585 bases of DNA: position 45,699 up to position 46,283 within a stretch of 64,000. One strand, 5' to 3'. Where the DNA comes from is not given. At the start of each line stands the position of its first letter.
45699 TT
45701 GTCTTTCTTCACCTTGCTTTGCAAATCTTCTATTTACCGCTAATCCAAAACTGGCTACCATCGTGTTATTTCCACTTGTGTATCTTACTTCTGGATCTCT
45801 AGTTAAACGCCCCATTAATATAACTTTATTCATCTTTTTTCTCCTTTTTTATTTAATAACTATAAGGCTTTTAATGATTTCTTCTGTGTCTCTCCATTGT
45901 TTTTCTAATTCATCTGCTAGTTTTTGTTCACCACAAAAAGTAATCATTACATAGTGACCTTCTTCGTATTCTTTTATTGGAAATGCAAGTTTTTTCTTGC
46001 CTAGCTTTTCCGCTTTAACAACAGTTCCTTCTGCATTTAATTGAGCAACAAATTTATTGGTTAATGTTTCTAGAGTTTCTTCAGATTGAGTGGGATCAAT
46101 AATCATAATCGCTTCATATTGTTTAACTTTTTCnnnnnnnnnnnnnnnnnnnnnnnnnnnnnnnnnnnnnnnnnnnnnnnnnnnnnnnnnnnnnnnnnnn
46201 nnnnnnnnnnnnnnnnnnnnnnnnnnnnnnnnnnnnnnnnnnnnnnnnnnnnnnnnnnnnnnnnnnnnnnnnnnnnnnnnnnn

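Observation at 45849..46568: Phage-encoded ribosomal protein bS6-like domain fused to an unknown N-terminal domain, directly upstream of phage ssb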

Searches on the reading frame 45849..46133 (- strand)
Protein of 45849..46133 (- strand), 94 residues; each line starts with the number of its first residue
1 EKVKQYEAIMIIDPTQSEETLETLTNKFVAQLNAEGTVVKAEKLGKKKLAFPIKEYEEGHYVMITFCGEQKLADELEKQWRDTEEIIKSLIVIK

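Call 13: find_homologous_proteins(query=window:45849-46133:-, max_evalue=10)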
Query window:45849-46133:-: 4 candidates shared short words with the query, none scored E <= 10.

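Call 28: find_related_loci(query=window:45852-46124:-, collection=viral_contigs, flank=6000)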
Query seq(91 aa) (91 aa) in viral_contigs; peptide patterns used: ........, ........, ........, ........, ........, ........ (x = any residue, [..] = any of these).
39 stretches matched a pattern; 1 encode a relative of the query (tblastn E <= 1e-3); 1 distinct loci.
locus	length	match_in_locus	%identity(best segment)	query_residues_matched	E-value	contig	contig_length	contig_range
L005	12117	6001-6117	43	15-58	5e-6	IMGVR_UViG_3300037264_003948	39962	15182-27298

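Call 38: find_homologous_proteins(query=A2, max_evalue=0.001)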
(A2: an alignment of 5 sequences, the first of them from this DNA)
Query A2 (5 sequences) (91 aa, profile of the alignment): 7707 proteins with E <= 0.001 among 8000 candidates; the best 120 are listed.
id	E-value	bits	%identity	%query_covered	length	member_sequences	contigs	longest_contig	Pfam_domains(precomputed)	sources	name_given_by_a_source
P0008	3.1e-35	138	34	100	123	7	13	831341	PF01250.23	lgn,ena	-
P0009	5.8e-35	137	33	100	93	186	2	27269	PF01250.23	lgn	-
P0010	7.5e-35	136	33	99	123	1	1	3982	PF01250.23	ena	-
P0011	3.4e-34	134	32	100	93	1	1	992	PF01250.23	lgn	-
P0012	1.1e-33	133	30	100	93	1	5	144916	PF01250.23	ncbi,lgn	-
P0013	1.3e-33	132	33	98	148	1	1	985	PF01250.23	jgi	jgi:small subunit ribosomal protein S6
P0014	1.3e-33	132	30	100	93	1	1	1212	PF01250.23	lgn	-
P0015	1.8e-33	132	-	-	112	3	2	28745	PF01250.23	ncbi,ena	-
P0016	2.2e-33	132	31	100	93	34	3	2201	PF01250.23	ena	-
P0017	3.0e-33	131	29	98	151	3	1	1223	PF01250.23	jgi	jgi:small subunit ribosomal protein S6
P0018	3.0e-33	131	29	98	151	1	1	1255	PF01250.23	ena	-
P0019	3.0e-33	131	29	98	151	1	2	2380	PF01250.23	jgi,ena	jgi:small subunit ribosomal protein S6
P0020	3.2e-33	131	30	100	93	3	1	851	PF01250.23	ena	-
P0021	3.6e-33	131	34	100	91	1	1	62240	PF01250.23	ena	-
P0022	3.8e-33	131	34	100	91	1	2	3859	PF01250.23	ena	-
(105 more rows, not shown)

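Call 49: find_related_loci(query=window:45852-46124:-, collection=metagenome_contigs, flank=6000)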
Query seq(91 aa) (91 aa) in metagenome_contigs; peptide patterns used: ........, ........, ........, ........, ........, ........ (x = any residue, [..] = any of these).
600 stretches matched a pattern (row limit reached: there are more); 1 encode a relative of the query (tblastn E <= 1e-3); 1 distinct loci.
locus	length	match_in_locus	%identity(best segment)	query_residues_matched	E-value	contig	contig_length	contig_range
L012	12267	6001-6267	24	3-91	9e-12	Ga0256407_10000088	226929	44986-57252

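Call 62: find_related_loci(query=A2, collection=viral_contigs, flank=4000)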
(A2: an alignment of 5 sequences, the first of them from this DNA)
Query A2 (91 aa) in viral_contigs; peptide patterns used: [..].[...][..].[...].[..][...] (x = any residue, [..] = any of these).
12 stretches matched a pattern; 5 encode a relative of the query (tblastn E <= 1e-3); 5 distinct loci.
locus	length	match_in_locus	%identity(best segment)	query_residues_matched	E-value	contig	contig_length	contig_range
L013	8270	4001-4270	33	1-89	1e-12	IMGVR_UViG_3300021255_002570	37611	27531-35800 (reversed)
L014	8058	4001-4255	33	2-89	4e-12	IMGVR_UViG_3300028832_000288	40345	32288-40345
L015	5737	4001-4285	36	3-89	6e-11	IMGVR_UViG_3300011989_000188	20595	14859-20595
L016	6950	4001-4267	32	2-89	1e-10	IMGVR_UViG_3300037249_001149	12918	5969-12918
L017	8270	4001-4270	39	2-91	4e-19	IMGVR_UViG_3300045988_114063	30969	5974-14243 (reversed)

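Call 65: find_related_loci(query=A5, collection=viral_contigs, flank=5000)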
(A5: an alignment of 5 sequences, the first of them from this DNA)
Query A5 (91 aa) in viral_contigs; peptide patterns used: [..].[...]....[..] (x = any residue, [..] = any of these).
23 stretches matched a pattern; 4 encode a relative of the query (tblastn E <= 1e-3); 4 distinct loci.
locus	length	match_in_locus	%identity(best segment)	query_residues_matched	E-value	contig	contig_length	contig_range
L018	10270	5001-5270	33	1-89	1e-12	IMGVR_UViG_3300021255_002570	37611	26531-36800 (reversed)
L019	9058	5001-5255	33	2-89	4e-12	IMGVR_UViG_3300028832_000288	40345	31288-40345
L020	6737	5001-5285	36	3-89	6e-11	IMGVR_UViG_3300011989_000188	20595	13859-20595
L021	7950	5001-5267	32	2-89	9e-11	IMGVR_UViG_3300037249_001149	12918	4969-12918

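Call 66: search_dna_similar(query=L014:3995-4276:+, collection=phages, mode=protein, max_evalue=0.001, max_rows=40)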
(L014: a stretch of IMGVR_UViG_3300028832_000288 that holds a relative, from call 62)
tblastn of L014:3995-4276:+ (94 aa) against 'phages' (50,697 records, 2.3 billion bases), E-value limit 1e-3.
Records with a match: 9; places in all: 9; records where one place covers at least 80% of the query: 7.
Best place of each record, by identity: <60% 9.
By first word of the organism name: Bacteriophage 9.
By host as written in the record: - 9.
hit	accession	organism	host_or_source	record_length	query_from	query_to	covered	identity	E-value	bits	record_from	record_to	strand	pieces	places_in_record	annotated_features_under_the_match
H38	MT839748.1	Bacteriophage sp.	human fecal samples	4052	1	76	81%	36.3%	4e-6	49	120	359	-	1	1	record has no annotation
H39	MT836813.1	Bacteriophage sp.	human fecal samples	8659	1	76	81%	35.0%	7e-6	48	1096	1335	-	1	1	record has no annotation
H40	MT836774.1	Bacteriophage sp.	human fecal samples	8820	1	76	81%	35.0%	4e-5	46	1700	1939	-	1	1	record has no annotation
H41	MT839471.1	Bacteriophage sp.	human fecal samples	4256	1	76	81%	32.5%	5e-6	48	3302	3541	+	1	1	record has no annotation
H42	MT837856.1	Bacteriophage sp.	human fecal samples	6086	1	74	79%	33.3%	9e-7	50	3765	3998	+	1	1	record has no annotation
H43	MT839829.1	Bacteriophage sp.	human fecal samples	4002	1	76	81%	31.6%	3e-8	55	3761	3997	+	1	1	record has no annotation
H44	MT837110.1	Bacteriophage sp.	human fecal samples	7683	1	76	81%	31.3%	7e-5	45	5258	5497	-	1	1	record has no annotation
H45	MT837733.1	Bacteriophage sp.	human fecal samples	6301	1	76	81%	31.3%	8e-5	45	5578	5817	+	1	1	record has no annotation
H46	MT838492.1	Bacteriophage sp.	human fecal samples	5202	1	63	67%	34.3%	2e-4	44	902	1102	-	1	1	record has no annotation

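Call 67: search_dna_similar(query=L015:3986-4426:+, collection=phages, mode=protein, max_evalue=0.001, max_rows=40)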
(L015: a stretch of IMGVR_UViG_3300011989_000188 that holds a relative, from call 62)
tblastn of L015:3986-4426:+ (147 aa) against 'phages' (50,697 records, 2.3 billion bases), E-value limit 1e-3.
No match.

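Call 70: search_protein_families(library=pfam, proteins=[L014:3995-4276:+, L014:3389-3766:+, L014:4905-5639:+, L014:5653-6150:+, L013:3989-4402:+, L013:1777-3204:+, L013:3557-3970:+, L013:4607-5512:+, L016:3992-4453:+, L016:3436-3972:+], max_evalue=0.001)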
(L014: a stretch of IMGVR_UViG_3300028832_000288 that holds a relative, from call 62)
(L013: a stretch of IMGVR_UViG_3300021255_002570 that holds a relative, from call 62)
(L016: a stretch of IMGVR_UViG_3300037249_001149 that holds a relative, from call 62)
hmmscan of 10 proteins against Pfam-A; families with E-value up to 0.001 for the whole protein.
L014:3995-4276:+ (94 aa): 1 family
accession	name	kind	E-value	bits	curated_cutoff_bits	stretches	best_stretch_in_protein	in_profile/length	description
PF01250.22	Ribosomal_S6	-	2.9e-22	79.1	27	1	3-88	1-90/90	Ribosomal protein S6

L014:3389-3766:+ (126 aa): 1 family
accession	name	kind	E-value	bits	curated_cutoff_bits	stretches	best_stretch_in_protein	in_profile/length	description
PF06147.18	DUF968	-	0.00047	20.7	27.8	1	55-119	89-152/171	Protein of unknown function (DUF968)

L014:4905-5639:+ (245 aa): 1 family
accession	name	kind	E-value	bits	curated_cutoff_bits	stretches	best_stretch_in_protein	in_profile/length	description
PF09681.16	Phage_rep_org_N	-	2.9e-27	95.5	23.3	1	8-125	1-120/121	N-terminal phage replisome organiser (Phage_rep_org_N)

L014:5653-6150:+ (166 aa): 1 family
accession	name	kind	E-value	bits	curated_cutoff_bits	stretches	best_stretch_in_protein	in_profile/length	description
PF07463.16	NUMOD4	-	3.2e-13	50.1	23.4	1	2-51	1-48/49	NUMOD4 motif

L013:3989-4402:+ (138 aa): 1 family
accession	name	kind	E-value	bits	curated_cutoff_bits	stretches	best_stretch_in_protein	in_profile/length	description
PF01250.22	Ribosomal_S6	-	3.4e-22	78.9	27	1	7-95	2-90/90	Ribosomal protein S6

L013:1777-3204:+ (476 aa): 0 families

L013:3557-3970:+ (138 aa): 0 families

L013:4607-5512:+ (302 aa): 5 families
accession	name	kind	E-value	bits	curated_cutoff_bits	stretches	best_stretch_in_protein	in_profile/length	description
PF00004.35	AAA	-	8.8e-10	39.6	21.2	1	38-148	1-126/131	ATPase family associated with various cellular activities (AAA)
PF07728.20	AAA_5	-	5.3e-07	30.2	22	0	79-144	63-138/139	AAA domain (dynein-related subfamily)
PF14532.12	Sigma54_activ_2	-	5.1e-06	27.2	25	1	35-110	21-97/138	Sigma-54 interaction domain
PF00158.32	Sigma54_activat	-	9.5e-06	25.8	20.2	0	80-132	91-142/168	Sigma-54 interaction domain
PF05496.18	RuvB_N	-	3.2e-05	24.2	27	1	37-107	35-109/159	Holliday junction DNA helicase RuvB P-loop domain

L016:3992-4453:+ (154 aa): 1 family
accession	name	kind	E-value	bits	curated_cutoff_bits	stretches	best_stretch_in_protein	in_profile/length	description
PF01250.22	Ribosomal_S6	-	7.7e-25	87.3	27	1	4-93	1-90/90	Ribosomal protein S6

L016:3436-3972:+ (179 aa): 1 family
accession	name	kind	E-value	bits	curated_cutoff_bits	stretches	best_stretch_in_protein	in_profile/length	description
PF18406.6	DUF1281_C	-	6.5e-12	45.7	22.8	1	91-164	5-72/88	Ferredoxin-like domain in Api92-like protein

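Call 83: search_dna_similar(query=window:45852-46124:-, collection=plasmids, mode=protein, max_evalue=0.001, max_rows=15)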
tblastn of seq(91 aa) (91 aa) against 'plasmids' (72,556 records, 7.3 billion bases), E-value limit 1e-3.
Records with a match: 42; places in all: 42; records where one place covers at least 80% of the query: 42.
Best place of each record, by identity: <60% 42.
By first word of the organism name: Escherichia 8; Acinetobacter 6; Pasteurella 3; Klebsiella 2; Ralstonia 2; Proteus 2; Neisseria 2; Vescimonas 1; Fusobacterium 1; Phocaeicola 1; and 14 more.
By predicted mobility (MOB-suite, as given by PLSDB): non-mobilizable 33; mobilizable 6; conjugative 3.
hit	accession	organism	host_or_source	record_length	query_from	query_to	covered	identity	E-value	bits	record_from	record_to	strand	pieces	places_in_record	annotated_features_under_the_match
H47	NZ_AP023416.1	Vescimonas fastidiosa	Homo sapiens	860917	2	91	99%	36.7%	3e-11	64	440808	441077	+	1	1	rpsF: 30S ribosomal protein S6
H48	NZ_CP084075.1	Fusobacterium vincentii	-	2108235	1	89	98%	36.7%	8e-9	57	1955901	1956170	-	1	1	none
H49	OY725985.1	Phocaeicola massiliensis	-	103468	2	87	95%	36.8%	7e-9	57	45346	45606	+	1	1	record has no annotation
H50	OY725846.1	Subdoligranulum variabile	-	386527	2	91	99%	34.4%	6e-12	66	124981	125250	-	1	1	none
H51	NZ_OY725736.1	Monoglobus pectinilyticus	-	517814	1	89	98%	31.5%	2e-11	64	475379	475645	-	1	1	rpsF: 30S ribosomal protein S6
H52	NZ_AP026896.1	Aeromonas caviae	Microbe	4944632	1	89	98%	31.5%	5e-9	58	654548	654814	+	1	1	none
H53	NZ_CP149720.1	Clostridioides difficile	-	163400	1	90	99%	31.1%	1e-11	66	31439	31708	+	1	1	rpsF: 30S ribosomal protein S6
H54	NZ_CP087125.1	Sulfurovum mangrovi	Mangrove sediment,mangrove sediment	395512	3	89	96%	31.8%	4e-7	52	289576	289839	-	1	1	rpsF: 30S ribosomal protein S6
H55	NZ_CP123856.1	Acinetobacter baumannii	Cell culture,Feedlot Water bowl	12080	1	89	98%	30.8%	2e-8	57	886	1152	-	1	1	rpsF: 30S ribosomal protein S6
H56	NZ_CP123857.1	Acinetobacter baumannii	Cell culture,Feedlot Water bowl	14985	1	89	98%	30.8%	2e-8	57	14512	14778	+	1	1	rpsF: 30S ribosomal protein S6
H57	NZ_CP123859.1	Acinetobacter baumannii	Cell culture,Feedlot Water bowl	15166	1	89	98%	30.8%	2e-8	57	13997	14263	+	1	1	rpsF: 30S ribosomal protein S6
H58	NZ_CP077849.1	Acinetobacter baumannii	Homo sapiens,Rectal swab_P28_BU14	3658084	1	89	98%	30.8%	2e-8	57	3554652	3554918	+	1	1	none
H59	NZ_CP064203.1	Acinetobacter baumannii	Homo sapiens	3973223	1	89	98%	30.8%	2e-8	57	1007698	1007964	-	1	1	none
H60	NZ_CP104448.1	Acinetobacter baumannii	Homo sapiens,sputum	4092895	1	89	98%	30.8%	2e-8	57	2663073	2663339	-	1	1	none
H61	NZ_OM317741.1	Salmonella sp.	-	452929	1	89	98%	30.3%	5e-9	58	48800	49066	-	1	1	rpsF: 30S ribosomal protein S6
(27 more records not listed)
